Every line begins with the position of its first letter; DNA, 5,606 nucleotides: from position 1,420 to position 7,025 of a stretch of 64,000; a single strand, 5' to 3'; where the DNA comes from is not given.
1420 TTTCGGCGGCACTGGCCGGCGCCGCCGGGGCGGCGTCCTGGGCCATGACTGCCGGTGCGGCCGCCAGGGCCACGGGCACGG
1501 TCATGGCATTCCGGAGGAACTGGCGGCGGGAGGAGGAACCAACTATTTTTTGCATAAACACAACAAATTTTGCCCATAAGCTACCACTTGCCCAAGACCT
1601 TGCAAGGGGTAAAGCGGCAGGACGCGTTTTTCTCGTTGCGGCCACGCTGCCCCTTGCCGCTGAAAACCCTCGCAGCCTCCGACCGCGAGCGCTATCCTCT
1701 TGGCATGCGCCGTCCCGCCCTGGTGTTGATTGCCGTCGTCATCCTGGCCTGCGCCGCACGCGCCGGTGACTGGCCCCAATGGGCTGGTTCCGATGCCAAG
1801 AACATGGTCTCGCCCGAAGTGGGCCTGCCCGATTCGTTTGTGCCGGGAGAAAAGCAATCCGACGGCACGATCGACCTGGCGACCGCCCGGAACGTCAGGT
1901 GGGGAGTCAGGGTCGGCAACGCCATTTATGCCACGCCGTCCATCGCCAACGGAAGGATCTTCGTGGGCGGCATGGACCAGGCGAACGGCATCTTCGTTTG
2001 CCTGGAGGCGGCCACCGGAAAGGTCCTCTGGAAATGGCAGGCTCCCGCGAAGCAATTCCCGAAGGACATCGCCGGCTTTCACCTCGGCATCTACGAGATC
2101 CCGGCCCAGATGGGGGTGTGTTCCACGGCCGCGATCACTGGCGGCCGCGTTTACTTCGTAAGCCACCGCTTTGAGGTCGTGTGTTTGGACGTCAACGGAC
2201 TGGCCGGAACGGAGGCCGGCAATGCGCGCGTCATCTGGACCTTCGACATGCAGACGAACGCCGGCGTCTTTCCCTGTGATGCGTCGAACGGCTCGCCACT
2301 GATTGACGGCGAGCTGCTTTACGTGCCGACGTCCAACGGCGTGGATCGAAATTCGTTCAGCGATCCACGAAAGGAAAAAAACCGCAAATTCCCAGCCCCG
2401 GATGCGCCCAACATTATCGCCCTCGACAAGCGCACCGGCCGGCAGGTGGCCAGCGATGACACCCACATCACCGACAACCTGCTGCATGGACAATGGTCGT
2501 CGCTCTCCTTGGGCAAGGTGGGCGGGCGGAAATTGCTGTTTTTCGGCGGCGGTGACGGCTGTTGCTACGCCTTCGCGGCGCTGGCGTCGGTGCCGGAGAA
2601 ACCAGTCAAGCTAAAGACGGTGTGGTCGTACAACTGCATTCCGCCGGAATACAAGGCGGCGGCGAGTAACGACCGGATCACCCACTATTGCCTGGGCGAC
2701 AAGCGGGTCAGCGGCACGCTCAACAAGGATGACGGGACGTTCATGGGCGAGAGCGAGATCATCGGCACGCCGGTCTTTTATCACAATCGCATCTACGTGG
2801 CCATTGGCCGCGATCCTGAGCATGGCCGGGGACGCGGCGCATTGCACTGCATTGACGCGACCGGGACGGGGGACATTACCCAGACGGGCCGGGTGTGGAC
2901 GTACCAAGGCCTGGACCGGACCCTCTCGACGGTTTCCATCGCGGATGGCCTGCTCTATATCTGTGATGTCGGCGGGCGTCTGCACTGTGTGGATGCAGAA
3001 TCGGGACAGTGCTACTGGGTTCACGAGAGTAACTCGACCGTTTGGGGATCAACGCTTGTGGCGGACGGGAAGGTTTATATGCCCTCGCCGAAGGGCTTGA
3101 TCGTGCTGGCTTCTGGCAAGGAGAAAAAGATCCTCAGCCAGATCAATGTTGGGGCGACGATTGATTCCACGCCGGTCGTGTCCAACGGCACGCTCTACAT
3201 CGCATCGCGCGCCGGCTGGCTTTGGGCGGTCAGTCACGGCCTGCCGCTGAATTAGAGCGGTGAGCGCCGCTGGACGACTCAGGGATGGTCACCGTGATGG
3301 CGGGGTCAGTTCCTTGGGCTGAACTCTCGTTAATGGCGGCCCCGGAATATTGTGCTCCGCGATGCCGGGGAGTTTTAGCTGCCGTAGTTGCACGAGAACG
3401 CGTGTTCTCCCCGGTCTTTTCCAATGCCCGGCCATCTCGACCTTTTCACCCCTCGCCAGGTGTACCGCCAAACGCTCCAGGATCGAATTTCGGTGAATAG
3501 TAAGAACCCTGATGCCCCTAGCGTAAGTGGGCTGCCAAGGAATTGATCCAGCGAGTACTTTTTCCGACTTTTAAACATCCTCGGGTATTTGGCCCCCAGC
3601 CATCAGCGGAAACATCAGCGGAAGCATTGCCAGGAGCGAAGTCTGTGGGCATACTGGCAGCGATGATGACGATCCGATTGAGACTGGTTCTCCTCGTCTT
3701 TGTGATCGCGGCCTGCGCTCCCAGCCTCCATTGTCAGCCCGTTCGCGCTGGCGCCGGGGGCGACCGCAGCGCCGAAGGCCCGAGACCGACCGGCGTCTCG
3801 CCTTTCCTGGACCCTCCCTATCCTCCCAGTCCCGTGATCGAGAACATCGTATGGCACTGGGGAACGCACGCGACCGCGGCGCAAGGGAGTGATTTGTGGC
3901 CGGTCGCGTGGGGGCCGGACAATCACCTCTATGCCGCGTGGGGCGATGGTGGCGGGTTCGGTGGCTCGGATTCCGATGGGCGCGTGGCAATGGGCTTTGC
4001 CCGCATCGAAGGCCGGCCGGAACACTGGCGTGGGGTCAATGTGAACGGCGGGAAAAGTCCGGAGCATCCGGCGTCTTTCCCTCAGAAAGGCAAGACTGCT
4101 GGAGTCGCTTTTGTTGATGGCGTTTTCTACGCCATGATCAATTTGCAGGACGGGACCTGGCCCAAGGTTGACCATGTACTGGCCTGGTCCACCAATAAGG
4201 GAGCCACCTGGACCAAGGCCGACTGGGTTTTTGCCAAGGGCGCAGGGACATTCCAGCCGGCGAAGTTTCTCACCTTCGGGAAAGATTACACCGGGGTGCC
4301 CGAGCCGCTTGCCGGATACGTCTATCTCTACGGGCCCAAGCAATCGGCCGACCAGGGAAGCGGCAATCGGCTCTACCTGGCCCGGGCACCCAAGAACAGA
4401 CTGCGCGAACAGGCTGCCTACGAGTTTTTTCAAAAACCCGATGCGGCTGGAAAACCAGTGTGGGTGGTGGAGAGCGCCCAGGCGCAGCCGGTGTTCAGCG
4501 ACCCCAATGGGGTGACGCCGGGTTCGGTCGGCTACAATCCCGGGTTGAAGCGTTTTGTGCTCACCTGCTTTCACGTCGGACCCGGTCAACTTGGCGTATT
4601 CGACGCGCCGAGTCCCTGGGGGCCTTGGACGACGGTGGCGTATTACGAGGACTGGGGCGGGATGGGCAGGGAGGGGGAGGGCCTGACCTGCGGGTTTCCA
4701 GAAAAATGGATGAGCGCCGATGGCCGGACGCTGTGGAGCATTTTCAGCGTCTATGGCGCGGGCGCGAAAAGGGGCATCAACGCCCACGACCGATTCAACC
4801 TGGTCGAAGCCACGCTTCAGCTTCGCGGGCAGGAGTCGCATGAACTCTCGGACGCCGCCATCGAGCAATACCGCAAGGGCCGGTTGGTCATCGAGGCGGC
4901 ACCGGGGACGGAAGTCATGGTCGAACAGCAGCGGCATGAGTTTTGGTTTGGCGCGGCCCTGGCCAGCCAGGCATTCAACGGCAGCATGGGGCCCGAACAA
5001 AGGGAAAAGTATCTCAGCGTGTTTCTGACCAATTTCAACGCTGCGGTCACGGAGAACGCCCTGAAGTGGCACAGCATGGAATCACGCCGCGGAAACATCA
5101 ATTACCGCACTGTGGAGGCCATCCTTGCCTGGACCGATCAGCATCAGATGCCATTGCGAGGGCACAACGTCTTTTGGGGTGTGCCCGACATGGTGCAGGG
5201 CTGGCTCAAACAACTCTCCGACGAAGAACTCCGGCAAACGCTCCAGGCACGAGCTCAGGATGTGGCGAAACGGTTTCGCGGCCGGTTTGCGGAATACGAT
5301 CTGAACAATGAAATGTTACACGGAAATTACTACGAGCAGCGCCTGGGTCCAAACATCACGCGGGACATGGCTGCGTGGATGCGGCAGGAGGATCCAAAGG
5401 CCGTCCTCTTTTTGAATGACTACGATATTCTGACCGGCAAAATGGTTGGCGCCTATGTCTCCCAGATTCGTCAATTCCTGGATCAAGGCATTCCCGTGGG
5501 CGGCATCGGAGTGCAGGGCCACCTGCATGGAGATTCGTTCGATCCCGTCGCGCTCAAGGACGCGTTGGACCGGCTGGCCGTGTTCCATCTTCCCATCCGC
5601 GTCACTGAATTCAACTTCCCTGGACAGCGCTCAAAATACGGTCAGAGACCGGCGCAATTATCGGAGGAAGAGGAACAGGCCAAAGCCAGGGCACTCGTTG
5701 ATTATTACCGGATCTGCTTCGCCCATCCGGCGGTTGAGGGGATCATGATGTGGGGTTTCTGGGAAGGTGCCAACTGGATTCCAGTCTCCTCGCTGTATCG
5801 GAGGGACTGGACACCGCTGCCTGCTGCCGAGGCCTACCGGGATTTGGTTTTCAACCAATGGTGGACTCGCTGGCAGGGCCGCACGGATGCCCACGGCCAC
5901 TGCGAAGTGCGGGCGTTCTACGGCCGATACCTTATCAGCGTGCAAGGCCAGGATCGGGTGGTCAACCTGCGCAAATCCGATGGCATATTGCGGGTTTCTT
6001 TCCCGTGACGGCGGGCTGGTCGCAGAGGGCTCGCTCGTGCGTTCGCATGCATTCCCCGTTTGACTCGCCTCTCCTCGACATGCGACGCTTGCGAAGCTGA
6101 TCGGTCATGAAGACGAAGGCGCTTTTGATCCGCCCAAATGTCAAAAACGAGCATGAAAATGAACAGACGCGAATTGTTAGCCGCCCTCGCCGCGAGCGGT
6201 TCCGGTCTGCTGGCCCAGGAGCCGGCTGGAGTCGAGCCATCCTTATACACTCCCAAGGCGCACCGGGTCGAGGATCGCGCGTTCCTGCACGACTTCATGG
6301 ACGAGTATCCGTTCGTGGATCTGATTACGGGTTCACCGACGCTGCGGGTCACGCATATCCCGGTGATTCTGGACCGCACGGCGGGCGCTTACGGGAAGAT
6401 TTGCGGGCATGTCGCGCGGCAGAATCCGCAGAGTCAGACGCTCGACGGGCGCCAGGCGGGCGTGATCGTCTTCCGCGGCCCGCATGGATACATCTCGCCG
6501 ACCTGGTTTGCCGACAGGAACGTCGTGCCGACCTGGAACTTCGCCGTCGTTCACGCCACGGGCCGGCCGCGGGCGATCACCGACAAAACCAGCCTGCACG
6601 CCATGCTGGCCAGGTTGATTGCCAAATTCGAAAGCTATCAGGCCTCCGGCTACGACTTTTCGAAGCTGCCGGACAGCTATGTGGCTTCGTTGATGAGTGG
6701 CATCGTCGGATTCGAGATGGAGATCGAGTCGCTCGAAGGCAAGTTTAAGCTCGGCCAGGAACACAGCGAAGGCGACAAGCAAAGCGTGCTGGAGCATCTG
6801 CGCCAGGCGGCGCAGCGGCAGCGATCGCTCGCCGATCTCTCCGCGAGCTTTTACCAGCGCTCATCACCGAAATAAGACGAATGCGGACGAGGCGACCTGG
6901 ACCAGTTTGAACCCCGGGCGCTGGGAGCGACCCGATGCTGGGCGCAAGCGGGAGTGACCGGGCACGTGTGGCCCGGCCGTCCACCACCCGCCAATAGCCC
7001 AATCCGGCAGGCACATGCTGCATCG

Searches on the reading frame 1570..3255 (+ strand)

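Call 70: search_protein_families(library=pfam, proteins=[window:1570-3255:+], max_evalue=0.001)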
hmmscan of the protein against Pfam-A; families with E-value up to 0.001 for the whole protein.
window:1570-3255:+ (561 aa): 3 families
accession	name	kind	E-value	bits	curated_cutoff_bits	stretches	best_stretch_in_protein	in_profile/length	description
PF13360.13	PQQ_2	-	1.9e-18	67.4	27.6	2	108-293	14-141/233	Outer membrane protein assembly factor BamB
PF13570.13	Beta-prop_ACSF4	-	2.9e-17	63.5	133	2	417-552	189-325/329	Beta-alanine-activating enzyme, beta-propeller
PF01011.28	PQQ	-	3.1e-07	29.9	26.7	0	453-489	51-87/595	Glucose/ethanol/alcohol dehydrogenase, beta-propeller domain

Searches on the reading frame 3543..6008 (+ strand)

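Call 70: search_protein_families(library=pfam, proteins=[window:3543-6008:+], max_evalue=0.001)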
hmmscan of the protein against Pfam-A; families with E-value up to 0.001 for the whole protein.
window:3543-6008:+ (821 aa): 2 families
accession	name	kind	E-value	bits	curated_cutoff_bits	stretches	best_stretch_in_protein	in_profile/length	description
PF00331.26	Glyco_hydro_10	-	2.2e-45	155.7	22.1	1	466-764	9-307/311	Glycosyl hydrolase family 10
PF13810.12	DUF4185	-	1e-14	55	39.5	1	213-365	129-267/309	Domain of unknown function (DUF4185)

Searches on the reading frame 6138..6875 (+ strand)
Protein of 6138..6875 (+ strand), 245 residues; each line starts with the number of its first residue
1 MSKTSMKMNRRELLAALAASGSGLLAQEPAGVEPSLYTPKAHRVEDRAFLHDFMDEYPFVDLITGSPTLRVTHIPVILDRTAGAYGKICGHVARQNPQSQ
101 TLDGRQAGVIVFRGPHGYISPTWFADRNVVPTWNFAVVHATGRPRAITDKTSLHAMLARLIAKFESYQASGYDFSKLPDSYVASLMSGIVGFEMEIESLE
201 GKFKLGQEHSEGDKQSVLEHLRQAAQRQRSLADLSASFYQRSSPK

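Call 70: search_protein_families(library=pfam, proteins=[window:6138-6875:+], max_evalue=0.001)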
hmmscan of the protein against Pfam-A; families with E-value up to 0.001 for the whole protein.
window:6138-6875:+ (245 aa): 1 family
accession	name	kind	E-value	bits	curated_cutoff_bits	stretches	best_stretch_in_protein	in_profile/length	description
PF04299.18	FMN_bind_2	-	7.7e-49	166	22.4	1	37-197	2-167/168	Putative FMN-binding domain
